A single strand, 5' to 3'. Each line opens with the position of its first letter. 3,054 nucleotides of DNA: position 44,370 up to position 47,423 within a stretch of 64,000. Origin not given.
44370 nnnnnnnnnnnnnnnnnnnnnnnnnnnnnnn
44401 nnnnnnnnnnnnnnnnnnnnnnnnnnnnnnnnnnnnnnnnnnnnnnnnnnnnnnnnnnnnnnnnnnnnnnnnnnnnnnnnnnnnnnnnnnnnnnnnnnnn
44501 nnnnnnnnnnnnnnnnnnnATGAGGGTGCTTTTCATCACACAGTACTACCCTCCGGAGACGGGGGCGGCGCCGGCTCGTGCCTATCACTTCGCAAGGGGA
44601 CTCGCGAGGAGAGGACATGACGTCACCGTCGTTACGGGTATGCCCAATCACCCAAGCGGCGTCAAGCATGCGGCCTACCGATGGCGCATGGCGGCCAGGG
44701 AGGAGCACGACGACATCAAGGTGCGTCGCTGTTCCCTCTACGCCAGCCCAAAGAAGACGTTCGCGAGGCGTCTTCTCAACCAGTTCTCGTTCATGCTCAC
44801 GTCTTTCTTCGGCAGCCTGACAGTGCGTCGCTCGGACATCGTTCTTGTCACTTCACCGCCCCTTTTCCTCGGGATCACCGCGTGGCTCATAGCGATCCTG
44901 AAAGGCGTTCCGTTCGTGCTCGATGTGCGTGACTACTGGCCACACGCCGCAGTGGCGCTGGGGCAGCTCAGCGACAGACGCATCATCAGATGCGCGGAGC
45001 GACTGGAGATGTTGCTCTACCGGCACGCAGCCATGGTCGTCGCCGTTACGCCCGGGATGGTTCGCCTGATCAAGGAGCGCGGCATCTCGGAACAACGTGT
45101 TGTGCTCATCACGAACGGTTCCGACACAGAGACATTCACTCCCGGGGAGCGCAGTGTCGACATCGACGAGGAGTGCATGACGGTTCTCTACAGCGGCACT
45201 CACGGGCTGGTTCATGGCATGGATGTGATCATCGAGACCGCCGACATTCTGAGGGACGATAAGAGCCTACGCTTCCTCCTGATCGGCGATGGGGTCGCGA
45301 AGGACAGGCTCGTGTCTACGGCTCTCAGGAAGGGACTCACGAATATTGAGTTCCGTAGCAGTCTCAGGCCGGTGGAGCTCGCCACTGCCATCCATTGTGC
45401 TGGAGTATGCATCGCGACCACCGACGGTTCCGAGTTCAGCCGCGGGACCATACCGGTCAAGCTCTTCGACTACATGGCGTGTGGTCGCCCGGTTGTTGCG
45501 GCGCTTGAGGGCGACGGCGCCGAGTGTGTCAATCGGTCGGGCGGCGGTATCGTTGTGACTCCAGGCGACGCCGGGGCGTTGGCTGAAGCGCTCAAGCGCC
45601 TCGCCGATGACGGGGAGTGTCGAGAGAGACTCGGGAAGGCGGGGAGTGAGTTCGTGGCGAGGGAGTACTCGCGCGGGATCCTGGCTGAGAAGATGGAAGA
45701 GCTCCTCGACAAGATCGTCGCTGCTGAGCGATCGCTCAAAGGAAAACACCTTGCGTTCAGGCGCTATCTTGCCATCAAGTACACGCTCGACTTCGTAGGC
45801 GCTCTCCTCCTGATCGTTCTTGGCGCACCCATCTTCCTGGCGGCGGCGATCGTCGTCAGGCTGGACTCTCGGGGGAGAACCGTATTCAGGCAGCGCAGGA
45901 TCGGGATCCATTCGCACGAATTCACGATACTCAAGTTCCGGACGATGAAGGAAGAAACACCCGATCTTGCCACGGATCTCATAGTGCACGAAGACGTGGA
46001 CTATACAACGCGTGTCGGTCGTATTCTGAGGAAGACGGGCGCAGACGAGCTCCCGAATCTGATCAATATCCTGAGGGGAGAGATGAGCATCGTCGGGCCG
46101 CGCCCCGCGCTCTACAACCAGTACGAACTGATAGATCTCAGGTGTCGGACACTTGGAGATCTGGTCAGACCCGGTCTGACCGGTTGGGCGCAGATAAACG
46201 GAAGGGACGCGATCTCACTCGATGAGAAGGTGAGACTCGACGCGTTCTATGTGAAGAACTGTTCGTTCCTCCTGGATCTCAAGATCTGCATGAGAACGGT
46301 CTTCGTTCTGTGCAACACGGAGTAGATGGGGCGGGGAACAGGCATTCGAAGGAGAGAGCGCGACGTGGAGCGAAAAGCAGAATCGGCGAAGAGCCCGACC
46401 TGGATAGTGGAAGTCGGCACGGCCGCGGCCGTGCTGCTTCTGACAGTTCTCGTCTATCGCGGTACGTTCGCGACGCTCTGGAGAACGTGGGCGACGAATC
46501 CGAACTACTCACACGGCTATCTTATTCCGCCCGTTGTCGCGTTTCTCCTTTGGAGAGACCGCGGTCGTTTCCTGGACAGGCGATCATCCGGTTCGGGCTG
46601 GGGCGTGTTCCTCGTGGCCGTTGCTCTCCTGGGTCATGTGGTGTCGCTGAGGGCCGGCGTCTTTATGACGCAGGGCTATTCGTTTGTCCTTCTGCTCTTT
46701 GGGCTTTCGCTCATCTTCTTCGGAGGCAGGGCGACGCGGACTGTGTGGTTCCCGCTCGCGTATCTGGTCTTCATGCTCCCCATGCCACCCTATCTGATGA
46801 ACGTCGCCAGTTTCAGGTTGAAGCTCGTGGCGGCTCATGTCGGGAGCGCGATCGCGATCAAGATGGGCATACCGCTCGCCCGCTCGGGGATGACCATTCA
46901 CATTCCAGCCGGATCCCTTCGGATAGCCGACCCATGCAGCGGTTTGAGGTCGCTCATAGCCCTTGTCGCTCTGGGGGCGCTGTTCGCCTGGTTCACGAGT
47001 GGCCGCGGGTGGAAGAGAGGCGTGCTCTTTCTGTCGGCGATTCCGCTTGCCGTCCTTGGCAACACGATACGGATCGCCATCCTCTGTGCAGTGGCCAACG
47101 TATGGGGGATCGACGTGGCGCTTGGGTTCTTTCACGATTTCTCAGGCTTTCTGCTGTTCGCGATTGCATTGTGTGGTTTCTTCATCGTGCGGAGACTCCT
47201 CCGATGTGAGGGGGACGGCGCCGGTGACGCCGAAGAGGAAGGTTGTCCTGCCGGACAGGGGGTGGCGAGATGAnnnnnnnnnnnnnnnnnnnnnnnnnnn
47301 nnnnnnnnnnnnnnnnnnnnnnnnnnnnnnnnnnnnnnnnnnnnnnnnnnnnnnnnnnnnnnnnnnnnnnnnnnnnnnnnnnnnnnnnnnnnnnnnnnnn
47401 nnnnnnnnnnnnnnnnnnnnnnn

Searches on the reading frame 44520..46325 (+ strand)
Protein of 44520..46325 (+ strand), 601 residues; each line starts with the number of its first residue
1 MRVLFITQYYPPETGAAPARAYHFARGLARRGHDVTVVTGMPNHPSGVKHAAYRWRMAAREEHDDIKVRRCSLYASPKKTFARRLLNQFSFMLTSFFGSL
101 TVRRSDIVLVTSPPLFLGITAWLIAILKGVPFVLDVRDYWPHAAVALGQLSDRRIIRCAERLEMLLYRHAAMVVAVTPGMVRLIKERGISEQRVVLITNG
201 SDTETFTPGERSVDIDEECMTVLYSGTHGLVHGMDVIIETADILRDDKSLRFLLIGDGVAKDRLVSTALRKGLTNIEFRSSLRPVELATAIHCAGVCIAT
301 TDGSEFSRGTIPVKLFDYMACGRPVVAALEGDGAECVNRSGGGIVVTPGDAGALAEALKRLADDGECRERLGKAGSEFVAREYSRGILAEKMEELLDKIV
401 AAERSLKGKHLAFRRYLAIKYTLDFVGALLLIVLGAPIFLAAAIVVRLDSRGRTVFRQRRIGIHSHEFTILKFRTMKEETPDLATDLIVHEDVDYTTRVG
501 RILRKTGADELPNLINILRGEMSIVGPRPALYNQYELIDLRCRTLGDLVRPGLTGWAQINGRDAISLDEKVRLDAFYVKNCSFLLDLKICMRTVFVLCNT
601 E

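Call 61: search_protein_families(library=pfam, proteins=[window:44520-46325:+], max_evalue=0.0001)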
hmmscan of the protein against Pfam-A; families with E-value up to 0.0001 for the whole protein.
window:44520-46325:+ (601 aa): 6 families
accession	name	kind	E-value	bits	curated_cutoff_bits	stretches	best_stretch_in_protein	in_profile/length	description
PF02397.22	Bac_transf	-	6.8e-54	182.5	27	1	420-597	1-177/179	Bacterial sugar transferase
PF13579.12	Glyco_trans_4_4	-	1e-24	88.1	29.7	1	18-200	4-158/158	Glycosyl transferase 4-like domain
PF13692.12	Glyco_trans_1_4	-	2.6e-18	67.1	27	1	222-364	4-142/142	Glycosyl transferases group 1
PF13439.12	Glyco_transf_4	-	2.2e-15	57.6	28.5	1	21-204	8-169/170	Glycosyltransferase Family 4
PF00534.26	Glycos_transf_1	-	1.7e-14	54.1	26.4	1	214-376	10-170/172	Glycosyl transferases group 1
PF13524.12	Glyco_trans_1_2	-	5.4e-07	30.1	25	1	248-384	13-134/144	Glycosyl transferase-like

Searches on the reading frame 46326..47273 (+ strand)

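Call 61: search_protein_families(library=pfam, proteins=[window:46326-47273:+], max_evalue=0.0001)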
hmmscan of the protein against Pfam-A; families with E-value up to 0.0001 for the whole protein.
window:46326-47273:+ (315 aa): 1 family
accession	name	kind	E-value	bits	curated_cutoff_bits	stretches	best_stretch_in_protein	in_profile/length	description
PF09721.15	Exosortase_EpsH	-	2.9e-66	223.9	25.7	1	38-290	2-252/254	Transmembrane exosortase (Exosortase_EpsH)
